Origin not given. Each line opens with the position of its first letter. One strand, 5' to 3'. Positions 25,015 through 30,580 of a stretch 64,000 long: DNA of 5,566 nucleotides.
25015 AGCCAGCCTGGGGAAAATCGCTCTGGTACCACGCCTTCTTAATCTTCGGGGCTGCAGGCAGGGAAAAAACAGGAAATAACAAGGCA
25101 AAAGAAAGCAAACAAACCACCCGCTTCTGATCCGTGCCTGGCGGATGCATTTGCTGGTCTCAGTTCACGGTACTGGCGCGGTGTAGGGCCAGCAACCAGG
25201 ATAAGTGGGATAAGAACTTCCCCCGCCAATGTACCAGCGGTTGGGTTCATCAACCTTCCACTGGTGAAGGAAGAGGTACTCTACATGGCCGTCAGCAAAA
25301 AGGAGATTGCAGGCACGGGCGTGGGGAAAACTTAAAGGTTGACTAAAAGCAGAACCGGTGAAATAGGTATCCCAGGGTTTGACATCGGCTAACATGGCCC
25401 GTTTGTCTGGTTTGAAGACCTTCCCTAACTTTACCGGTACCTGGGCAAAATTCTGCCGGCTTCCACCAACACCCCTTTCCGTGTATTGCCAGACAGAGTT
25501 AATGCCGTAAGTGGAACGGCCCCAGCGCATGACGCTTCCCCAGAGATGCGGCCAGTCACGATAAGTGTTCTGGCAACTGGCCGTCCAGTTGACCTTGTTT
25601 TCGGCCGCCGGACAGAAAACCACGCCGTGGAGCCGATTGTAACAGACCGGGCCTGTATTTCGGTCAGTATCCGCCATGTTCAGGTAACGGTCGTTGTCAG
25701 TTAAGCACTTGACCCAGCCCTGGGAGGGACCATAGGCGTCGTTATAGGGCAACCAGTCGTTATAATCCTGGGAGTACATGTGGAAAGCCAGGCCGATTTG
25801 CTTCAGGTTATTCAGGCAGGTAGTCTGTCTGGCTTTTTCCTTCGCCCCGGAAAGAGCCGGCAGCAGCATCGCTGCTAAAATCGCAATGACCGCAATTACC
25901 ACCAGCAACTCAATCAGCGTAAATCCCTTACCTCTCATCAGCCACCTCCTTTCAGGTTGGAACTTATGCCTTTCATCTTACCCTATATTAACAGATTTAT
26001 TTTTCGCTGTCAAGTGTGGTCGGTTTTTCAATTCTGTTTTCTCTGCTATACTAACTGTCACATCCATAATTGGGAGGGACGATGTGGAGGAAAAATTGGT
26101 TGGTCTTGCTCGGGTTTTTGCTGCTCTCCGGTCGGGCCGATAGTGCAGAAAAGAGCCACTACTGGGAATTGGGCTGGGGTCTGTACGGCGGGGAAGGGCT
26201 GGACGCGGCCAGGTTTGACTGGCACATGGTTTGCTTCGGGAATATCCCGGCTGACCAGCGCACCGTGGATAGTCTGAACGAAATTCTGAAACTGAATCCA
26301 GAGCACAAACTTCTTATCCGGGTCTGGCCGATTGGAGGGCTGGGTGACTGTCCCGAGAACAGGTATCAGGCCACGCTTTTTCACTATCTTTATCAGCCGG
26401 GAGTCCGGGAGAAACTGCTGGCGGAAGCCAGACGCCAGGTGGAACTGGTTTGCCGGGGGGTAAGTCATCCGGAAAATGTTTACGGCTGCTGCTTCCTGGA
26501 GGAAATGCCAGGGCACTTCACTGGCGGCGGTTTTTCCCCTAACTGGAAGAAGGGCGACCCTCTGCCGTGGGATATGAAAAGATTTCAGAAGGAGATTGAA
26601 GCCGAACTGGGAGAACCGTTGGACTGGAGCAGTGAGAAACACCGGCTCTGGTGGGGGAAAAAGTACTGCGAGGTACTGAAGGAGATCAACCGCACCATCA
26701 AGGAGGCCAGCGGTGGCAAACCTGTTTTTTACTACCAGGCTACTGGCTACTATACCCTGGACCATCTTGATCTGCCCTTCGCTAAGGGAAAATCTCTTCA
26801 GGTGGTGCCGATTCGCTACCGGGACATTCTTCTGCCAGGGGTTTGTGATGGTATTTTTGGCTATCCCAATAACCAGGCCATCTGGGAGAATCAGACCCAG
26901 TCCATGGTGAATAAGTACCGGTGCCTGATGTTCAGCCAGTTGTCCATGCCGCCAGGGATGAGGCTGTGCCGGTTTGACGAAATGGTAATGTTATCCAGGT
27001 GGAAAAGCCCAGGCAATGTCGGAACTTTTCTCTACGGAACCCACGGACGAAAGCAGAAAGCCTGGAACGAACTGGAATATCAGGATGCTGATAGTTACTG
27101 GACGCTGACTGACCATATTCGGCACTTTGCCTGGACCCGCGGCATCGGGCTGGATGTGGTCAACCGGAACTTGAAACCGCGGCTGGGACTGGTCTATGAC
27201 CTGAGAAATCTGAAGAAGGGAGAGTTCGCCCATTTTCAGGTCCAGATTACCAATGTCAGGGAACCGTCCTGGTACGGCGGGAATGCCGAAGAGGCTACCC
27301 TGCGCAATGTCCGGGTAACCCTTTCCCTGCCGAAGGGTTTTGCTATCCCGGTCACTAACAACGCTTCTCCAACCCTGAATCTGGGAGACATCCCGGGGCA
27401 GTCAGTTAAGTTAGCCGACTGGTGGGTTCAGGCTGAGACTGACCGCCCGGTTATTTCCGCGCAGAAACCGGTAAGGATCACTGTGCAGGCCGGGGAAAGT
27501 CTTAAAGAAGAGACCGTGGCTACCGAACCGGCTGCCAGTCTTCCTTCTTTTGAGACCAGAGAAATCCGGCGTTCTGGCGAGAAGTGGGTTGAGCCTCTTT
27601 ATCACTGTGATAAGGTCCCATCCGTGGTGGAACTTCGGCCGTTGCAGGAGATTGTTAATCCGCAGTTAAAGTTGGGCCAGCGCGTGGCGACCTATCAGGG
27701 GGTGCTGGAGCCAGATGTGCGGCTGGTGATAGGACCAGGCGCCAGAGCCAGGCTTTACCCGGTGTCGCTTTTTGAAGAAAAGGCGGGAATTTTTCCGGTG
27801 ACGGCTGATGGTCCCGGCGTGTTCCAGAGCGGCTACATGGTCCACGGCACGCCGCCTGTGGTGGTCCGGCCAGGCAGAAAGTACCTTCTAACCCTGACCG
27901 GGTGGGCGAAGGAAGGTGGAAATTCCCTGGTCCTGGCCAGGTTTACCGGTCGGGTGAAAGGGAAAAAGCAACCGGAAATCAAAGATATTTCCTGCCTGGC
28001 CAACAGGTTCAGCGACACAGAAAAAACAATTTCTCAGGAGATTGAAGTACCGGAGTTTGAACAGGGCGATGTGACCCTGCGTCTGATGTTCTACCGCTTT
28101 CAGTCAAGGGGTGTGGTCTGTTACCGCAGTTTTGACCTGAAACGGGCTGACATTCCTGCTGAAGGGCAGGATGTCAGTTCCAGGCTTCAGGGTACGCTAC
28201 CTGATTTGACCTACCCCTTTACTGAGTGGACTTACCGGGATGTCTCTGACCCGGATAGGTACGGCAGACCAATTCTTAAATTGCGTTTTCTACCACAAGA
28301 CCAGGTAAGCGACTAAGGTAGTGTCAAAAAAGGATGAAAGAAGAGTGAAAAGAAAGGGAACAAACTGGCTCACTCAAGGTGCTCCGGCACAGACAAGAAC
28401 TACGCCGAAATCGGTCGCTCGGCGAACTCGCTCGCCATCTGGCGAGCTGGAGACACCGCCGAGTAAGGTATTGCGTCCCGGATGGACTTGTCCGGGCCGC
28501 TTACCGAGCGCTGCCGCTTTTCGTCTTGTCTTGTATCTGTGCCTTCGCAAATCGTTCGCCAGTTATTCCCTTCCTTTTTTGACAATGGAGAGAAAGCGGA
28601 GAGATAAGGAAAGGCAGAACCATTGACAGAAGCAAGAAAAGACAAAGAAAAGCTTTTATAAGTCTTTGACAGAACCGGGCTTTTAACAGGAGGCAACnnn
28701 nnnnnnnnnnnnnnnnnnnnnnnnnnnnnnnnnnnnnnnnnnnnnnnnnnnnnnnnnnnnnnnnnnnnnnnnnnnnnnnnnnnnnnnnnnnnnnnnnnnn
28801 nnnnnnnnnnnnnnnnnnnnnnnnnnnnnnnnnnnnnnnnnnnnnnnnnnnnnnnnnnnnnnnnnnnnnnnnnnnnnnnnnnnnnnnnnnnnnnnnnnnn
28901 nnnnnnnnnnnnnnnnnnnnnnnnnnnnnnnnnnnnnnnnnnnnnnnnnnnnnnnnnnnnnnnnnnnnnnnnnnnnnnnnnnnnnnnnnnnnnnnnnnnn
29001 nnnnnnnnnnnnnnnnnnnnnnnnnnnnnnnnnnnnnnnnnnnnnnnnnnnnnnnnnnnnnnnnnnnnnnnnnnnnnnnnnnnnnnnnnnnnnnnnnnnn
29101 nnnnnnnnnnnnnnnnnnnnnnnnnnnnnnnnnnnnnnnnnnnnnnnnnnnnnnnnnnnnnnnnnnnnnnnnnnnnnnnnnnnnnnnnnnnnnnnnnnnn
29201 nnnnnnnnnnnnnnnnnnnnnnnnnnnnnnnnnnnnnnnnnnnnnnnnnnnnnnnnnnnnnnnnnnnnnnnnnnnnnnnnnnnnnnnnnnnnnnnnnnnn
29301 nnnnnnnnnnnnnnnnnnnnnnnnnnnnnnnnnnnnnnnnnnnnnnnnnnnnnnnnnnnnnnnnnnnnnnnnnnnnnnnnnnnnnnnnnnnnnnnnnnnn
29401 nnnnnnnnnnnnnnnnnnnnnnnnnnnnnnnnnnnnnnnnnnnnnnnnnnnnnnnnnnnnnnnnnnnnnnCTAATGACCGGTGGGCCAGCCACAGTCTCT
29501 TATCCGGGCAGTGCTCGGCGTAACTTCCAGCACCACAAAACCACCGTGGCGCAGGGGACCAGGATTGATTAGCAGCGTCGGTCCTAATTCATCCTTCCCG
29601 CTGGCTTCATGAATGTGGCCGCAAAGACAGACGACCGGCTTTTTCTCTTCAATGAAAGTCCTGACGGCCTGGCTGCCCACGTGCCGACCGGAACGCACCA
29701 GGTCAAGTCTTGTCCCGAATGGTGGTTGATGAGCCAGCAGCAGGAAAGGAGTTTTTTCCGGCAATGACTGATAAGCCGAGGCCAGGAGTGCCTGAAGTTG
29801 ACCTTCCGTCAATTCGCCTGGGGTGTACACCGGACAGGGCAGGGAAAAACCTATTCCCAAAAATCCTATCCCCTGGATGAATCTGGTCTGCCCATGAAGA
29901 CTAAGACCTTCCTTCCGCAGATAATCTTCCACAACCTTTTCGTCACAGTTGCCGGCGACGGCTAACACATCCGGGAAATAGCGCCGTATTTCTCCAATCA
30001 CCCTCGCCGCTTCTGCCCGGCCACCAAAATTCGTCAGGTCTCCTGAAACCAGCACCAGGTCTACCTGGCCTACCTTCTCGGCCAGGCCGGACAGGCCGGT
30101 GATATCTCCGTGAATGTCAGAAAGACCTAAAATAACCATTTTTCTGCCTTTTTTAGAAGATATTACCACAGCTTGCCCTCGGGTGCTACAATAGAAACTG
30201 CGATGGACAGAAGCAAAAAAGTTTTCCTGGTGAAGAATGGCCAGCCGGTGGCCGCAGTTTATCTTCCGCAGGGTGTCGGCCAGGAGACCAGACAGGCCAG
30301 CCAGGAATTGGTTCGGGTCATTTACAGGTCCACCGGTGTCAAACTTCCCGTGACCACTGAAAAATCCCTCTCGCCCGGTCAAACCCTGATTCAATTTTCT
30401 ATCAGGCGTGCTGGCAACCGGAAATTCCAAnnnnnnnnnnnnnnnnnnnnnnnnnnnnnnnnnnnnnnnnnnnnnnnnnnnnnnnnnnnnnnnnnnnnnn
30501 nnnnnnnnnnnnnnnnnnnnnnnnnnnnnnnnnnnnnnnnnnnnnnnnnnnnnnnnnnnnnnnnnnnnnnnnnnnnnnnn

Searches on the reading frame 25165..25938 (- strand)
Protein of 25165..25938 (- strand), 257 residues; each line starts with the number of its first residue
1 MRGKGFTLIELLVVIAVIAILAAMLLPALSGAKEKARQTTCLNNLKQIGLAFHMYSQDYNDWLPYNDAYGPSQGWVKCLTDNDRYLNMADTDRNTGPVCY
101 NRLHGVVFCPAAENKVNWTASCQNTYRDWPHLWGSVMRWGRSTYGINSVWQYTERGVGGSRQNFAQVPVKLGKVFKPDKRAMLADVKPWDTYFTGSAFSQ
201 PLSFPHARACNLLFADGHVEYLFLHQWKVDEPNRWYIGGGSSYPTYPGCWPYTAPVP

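Call 80: search_protein_families(library=pfam, proteins=[window:25165-25938:-])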
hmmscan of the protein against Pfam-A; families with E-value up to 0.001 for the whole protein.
window:25165-25938:- (257 aa): 2 families
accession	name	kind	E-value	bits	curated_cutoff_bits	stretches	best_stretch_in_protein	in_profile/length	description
PF07596.16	SBP_bac_10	-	6.3e-12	46.5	23.3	1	32-70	3-40/268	Protein of unknown function (DUF1559)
PF07963.17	N_methyl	-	1.3e-07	31.3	21.2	1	4-26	5-27/27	Prokaryotic N-terminal methylation motif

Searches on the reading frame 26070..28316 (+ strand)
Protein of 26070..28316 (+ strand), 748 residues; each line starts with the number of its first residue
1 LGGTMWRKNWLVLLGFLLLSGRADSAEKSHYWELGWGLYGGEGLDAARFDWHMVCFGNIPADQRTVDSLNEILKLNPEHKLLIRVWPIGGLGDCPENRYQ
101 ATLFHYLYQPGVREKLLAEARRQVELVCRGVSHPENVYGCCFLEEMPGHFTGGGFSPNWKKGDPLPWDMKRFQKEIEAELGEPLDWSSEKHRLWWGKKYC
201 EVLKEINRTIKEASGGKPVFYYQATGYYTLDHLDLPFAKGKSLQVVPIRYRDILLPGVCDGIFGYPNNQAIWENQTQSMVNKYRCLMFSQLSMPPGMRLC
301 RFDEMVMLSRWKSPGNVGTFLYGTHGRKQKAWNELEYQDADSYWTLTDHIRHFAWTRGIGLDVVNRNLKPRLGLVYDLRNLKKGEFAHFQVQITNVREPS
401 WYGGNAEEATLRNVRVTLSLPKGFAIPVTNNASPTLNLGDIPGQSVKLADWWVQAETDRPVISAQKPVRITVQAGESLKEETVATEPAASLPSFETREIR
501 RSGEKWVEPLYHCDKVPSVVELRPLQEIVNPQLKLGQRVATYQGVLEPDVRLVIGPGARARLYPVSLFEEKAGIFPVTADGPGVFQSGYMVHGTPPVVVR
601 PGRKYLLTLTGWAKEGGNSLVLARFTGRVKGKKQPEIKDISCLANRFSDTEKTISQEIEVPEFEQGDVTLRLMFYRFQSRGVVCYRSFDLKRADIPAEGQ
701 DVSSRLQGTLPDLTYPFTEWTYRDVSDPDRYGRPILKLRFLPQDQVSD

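Call 15: search_protein_families(library=pfam, proteins=[window:26070-28316:+])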
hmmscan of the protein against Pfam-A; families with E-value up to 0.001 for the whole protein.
window:26070-28316:+ (748 aa): 0 families

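Call 54: find_homologous_proteins(query=window:26070-28316:+, max_evalue=1e-10)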
Query window:26070-28316:+ (748 aa): 56 proteins with E <= 1e-10 among 8000 candidates.
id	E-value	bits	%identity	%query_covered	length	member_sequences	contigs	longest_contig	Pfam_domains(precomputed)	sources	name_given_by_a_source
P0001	0.0e+0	1399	78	99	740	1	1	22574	-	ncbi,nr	ncbi:MAG: hypothetical protein NC911_01760 [Candidatus Omnitrophica bacterium]|nr:hypothetical prote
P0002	0.0e+0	1314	72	99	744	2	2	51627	-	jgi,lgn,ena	-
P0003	0.0e+0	1188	100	67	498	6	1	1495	-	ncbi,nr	ncbi:MAG TPA: hypothetical protein PKW42_10490, partial [bacterium]|nr:hypothetical protein [bacteri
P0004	0.0e+0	1061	60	99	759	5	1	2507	-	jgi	jgi:hypothetical protein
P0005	1.4e-297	1008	59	96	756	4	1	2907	-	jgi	-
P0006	2.4e-283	960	55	98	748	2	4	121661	-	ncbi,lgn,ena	-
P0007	4.7e-255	867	58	78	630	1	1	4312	-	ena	-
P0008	6.8e-252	856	52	98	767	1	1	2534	-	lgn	-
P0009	6.8e-249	847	52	98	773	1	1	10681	-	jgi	jgi:hypothetical protein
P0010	1.9e-244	832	51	98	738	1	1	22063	-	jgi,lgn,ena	-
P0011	7.2e-244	830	51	97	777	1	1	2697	-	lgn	-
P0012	3.5e-241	821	52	96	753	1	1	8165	-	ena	-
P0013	1.2e-240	819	50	98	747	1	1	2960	-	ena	-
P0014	3.9e-239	814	50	95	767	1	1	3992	-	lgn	-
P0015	4.5e-239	814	50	97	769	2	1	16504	-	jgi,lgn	-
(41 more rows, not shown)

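Call 55: find_encoding_contigs(protein=P0001, flank=10000, max_places=2)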
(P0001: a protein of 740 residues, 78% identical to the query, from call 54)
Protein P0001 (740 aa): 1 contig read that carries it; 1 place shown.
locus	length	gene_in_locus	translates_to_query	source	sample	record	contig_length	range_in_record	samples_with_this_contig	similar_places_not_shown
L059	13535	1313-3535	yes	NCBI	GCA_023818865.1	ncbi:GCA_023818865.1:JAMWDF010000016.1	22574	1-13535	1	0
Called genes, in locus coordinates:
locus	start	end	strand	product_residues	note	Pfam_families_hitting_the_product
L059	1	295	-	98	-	?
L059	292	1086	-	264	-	PF07963:N_methyl, PF07596:SBP_bac_10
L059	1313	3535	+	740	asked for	-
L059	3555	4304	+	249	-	PF06439:3keto-disac_hyd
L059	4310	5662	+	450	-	PF00884:Sulfatase, PF01663:Phosphodiest (faint), PF16347:SGSH_C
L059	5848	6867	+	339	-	PF03480:DctP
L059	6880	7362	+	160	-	PF04290:DctQ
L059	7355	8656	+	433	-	PF06808:DctM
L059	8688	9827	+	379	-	-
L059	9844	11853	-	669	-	-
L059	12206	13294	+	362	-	-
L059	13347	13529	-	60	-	PF12728:HTH_17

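Call 56: find_encoding_contigs(protein=P0002, flank=10000, max_places=2)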
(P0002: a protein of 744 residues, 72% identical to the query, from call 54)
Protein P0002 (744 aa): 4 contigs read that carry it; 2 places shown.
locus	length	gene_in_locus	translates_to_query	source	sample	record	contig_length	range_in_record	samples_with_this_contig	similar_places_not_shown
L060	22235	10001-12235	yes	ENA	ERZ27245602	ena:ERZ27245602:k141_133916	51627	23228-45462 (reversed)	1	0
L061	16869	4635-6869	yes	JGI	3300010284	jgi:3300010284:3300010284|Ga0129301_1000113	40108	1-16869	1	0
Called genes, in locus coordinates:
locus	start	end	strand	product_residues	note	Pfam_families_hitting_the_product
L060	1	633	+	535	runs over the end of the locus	-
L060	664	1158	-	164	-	PF02915:Rubrerythrin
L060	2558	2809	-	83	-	-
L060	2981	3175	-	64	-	-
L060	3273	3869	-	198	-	PF00881:Nitroreductase, PF14512:TM1586_NiRdase (weak)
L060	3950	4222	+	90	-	PF01155:HypA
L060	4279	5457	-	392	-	PF13011:LZ_Tnp_IS481 (weak), PF13384:HTH_23 (faint), PF13518:HTH_28, PF13565:HTH_32, PF00665:rve, PF13683:rve_3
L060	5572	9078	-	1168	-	PF19543:GH123_N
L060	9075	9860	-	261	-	PF07963:N_methyl, PF07596:SBP_bac_10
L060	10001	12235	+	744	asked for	-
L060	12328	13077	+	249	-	PF06439:3keto-disac_hyd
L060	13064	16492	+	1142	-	PF19543:GH123_N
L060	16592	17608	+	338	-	PF03480:DctP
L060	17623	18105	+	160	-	PF04290:DctQ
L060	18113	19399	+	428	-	PF06808:DctM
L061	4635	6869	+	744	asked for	-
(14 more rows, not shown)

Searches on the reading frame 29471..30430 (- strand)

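Call 80: search_protein_families(library=pfam, proteins=[window:29471-30430:-])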
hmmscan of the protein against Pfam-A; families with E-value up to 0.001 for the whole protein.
window:29471-30430:- (319 aa): 3 families
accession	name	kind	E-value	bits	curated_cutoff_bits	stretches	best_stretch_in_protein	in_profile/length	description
PF14582.11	Metallophos_3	-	1.5e-14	54.5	28.2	1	230-304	177-250/259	Metallophosphoesterase, calcineurin superfamily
PF12850.12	Metallophos_2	-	1.8e-14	54.5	27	1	98-294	1-136/154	Calcineurin-like phosphoesterase superfamily domain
PF00149.33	Metallophos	-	1.5e-13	52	21.5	1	98-275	1-190/191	Calcineurin-like phosphoesterase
